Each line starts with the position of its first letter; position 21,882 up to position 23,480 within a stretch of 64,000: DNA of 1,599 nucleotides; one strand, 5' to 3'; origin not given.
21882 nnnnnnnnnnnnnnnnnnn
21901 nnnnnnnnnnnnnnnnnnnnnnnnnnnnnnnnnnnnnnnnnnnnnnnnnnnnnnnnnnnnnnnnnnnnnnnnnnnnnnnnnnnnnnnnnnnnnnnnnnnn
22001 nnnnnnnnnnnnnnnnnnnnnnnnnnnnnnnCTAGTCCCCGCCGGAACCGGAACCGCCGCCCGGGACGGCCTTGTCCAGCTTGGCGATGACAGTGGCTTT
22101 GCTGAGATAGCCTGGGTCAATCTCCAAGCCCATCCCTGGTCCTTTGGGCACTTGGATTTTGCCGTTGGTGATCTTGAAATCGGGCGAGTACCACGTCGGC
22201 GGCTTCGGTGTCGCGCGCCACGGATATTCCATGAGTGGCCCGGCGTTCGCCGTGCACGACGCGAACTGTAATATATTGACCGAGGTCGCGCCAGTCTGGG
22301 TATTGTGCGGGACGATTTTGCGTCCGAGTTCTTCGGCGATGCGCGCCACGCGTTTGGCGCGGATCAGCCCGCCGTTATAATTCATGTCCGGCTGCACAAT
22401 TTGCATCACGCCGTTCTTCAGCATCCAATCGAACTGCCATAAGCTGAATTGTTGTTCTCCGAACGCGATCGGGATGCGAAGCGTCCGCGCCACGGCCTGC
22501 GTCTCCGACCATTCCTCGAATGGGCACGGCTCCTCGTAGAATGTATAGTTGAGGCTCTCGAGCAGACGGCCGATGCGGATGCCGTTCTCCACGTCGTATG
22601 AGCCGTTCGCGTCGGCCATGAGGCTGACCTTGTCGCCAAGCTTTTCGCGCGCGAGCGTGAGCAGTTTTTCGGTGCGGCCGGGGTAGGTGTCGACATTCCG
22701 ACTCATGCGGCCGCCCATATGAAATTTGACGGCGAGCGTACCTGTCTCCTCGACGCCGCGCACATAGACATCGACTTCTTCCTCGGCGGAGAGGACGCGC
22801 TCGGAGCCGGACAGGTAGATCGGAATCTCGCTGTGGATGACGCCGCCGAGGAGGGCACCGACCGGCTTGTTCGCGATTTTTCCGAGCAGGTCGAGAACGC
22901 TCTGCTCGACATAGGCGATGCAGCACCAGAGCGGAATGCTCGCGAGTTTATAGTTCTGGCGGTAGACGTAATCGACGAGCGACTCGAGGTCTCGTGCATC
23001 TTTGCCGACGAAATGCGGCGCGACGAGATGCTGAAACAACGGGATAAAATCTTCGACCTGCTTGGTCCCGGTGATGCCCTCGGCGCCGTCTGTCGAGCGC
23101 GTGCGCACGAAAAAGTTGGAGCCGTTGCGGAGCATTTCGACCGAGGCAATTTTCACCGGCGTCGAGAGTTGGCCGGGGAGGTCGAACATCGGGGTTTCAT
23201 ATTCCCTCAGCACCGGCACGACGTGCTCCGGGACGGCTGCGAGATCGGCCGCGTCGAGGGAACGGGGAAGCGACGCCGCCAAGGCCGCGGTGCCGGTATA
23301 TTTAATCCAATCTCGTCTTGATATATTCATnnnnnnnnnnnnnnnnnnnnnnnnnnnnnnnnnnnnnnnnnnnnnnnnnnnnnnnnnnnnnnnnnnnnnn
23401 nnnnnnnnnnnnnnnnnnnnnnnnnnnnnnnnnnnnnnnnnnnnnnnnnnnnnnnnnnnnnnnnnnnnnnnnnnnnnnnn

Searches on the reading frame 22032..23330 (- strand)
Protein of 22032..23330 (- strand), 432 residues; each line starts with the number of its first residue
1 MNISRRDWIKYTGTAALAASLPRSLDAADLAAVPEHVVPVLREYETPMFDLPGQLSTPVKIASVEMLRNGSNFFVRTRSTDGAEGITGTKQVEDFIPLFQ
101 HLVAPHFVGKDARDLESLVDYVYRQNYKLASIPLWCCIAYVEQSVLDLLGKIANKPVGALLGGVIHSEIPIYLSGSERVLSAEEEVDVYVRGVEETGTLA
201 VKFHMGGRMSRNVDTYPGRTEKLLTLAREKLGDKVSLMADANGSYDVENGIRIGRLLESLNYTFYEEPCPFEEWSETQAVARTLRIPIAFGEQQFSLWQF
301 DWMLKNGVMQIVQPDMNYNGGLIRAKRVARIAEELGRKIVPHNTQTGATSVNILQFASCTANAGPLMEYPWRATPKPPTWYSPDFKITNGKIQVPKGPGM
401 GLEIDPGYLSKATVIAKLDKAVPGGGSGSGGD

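Call 37: search_protein_families(library=pfam, proteins=[window:22032-23330:-], max_evalue=0.0001)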
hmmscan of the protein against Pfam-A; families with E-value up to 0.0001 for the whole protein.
window:22032-23330:- (432 aa): 2 families
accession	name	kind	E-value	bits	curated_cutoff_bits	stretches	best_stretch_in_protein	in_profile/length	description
PF13378.12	MR_MLE_C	-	9.1e-47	160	29.4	1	193-406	10-217/219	Enolase C-terminal domain-like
PF02746.21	MR_MLE_N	-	5.7e-06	27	22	1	56-162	14-117/117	Mandelate racemase / muconate lactonizing enzyme, N-terminal domain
